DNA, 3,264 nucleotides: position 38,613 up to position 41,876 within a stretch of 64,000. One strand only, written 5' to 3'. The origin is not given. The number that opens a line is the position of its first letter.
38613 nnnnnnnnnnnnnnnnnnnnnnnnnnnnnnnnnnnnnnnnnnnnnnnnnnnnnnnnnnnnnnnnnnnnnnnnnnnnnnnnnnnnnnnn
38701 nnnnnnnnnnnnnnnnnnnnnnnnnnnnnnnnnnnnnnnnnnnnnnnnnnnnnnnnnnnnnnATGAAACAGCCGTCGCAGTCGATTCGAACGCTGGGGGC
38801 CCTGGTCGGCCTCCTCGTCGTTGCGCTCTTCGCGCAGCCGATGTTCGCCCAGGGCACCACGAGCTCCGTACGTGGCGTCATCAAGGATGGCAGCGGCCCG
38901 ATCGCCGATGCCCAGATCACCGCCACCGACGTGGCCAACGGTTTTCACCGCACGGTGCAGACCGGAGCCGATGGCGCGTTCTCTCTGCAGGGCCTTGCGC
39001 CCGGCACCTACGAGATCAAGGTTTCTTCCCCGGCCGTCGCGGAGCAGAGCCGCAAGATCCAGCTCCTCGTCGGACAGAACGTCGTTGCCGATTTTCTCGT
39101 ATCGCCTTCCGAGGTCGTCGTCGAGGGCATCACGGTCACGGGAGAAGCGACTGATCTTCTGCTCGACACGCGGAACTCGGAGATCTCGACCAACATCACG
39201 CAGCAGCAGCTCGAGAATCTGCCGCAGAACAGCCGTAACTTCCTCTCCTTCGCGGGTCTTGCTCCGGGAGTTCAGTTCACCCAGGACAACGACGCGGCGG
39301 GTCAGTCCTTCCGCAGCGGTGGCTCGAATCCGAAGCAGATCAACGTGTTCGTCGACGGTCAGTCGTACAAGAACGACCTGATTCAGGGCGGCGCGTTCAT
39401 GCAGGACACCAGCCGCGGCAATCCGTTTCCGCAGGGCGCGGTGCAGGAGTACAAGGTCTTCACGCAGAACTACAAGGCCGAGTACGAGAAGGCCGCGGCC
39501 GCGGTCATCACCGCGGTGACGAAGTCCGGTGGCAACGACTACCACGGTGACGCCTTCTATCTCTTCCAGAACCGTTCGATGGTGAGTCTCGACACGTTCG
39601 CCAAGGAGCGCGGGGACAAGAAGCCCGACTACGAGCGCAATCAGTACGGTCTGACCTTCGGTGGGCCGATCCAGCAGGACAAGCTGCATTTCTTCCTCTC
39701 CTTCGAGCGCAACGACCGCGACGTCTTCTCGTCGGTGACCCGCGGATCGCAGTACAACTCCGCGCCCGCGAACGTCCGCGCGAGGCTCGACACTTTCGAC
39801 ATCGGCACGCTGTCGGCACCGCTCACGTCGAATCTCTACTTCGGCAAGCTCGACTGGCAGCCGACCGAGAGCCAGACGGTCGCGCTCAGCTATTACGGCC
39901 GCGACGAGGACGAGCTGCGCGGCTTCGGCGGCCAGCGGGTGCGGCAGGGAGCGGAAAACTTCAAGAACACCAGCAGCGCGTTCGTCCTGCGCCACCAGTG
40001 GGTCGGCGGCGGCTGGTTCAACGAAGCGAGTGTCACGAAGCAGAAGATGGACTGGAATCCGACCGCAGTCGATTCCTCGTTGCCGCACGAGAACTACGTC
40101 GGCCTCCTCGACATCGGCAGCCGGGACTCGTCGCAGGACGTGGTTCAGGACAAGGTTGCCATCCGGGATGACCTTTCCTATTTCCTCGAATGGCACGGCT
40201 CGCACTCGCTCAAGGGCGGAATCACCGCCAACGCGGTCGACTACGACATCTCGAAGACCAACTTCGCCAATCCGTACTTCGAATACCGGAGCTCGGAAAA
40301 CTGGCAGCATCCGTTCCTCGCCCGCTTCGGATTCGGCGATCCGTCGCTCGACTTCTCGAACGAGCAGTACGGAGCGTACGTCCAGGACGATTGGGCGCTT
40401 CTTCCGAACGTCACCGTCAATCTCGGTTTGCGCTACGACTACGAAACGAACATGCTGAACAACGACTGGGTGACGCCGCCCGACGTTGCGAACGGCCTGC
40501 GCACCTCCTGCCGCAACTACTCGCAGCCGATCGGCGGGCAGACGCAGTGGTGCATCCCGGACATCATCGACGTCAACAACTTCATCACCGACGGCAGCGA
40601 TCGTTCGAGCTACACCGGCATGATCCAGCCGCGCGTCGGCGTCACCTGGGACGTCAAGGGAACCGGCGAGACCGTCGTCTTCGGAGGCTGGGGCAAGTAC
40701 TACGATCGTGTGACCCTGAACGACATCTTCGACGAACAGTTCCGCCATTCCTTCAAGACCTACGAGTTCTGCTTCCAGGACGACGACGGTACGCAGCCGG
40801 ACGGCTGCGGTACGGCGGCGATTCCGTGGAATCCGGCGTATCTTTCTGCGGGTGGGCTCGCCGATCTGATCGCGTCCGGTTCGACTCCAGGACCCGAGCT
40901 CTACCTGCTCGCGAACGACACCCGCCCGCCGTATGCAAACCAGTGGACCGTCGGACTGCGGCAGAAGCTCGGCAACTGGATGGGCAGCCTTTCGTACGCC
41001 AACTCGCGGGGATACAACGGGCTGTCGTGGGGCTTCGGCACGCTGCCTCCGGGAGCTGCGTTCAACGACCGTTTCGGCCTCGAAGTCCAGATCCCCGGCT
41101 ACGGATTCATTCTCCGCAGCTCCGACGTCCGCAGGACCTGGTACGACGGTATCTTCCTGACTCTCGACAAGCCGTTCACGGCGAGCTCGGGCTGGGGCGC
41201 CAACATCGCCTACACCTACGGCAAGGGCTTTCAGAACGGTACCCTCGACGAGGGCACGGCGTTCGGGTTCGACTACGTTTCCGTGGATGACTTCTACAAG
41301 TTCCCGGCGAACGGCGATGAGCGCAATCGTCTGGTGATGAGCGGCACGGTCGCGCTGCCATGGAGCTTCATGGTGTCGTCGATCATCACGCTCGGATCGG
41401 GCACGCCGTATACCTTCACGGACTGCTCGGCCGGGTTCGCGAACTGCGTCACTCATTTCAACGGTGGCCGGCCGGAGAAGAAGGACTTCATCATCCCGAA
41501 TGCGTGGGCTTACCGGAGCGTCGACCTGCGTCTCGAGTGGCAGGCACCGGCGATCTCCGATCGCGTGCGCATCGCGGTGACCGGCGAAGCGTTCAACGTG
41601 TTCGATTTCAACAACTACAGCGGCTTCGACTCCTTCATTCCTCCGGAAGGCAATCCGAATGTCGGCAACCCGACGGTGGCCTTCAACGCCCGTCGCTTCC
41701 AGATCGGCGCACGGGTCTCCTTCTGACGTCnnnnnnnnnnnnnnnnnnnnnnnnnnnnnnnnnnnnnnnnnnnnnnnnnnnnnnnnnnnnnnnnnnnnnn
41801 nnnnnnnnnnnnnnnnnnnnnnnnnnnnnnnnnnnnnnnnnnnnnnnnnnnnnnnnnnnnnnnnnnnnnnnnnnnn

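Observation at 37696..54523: Hybrid TonB-receptor + ABC-importer beta-glucan utilisation locus (GH144-like, GH94 phosphorylase, GH1), candidate beta-1,2-glucan/sophoro-oligosaccharide pathway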

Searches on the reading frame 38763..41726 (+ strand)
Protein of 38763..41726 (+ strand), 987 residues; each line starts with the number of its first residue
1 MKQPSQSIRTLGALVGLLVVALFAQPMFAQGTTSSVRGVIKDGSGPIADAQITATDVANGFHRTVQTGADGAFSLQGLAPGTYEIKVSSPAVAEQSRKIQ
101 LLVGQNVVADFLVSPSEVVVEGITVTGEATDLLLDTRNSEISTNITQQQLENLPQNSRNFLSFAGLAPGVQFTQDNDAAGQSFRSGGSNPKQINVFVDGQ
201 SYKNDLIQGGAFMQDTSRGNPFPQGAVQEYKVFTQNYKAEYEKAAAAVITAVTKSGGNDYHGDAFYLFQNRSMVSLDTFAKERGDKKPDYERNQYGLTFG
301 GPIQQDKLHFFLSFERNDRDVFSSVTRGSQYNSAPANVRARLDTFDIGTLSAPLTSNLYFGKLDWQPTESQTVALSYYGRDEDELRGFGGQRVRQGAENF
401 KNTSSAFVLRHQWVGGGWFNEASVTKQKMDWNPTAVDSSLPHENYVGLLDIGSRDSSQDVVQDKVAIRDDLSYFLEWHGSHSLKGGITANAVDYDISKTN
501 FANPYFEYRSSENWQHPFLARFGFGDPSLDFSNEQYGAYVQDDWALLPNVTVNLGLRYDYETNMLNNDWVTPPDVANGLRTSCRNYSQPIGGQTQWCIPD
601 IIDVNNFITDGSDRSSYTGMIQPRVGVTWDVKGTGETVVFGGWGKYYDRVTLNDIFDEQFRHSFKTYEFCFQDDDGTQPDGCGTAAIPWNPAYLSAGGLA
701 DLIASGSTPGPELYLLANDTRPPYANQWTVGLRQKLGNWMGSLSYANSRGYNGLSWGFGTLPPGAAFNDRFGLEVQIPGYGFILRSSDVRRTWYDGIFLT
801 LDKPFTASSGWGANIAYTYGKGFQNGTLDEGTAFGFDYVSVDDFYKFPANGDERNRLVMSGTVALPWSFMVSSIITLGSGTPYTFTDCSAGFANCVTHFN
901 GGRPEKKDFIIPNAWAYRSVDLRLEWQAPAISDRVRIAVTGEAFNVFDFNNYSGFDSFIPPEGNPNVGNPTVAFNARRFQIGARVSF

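Call 3: search_protein_families(library=pfam, proteins=[window:38763-41726:+])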
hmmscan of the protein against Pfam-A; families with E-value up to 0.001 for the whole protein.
window:38763-41726:+ (987 aa): 6 families
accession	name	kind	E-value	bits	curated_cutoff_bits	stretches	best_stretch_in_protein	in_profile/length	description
PF25183.1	OMP_b-brl_4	-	6e-59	200.7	30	2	351-980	149-838/838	Outer membrane beta barrel domain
PF13620.12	CarboxypepD_reg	-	2e-16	60.5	32.3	1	35-111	1-79/82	Carboxypeptidase regulatory-like domain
PF00593.30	TonB_dep_Rec_b-barrel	-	3.6e-08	34.1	27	1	348-852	7-407/436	TonB dependent receptor-like, beta-barrel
PF17210.9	SdrD_B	-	2.7e-05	24.7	29.7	1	38-131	15-105/112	SdrD B-like domain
PF13715.12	CarbopepD_reg_2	-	6.7e-05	23.3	32.2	1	37-124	2-87/88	CarboxypepD_reg-like domain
PF07715.20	Plug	-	8.9e-05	23.4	23.9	1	142-246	9-104/107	TonB-dependent Receptor Plug Domain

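Call 8: search_protein_families(library=ncbifam, proteins=[window:38763-41726:+])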
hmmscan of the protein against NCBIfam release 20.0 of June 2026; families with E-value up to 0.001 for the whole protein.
window:38763-41726:+ (987 aa): 1 family
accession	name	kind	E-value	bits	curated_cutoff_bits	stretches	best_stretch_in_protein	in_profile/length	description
NF052345.1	S_layer_anammox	exception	0.00011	19.7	1400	1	30-128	1309-1406/1596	Kustd1514 family S-layer glycoprotein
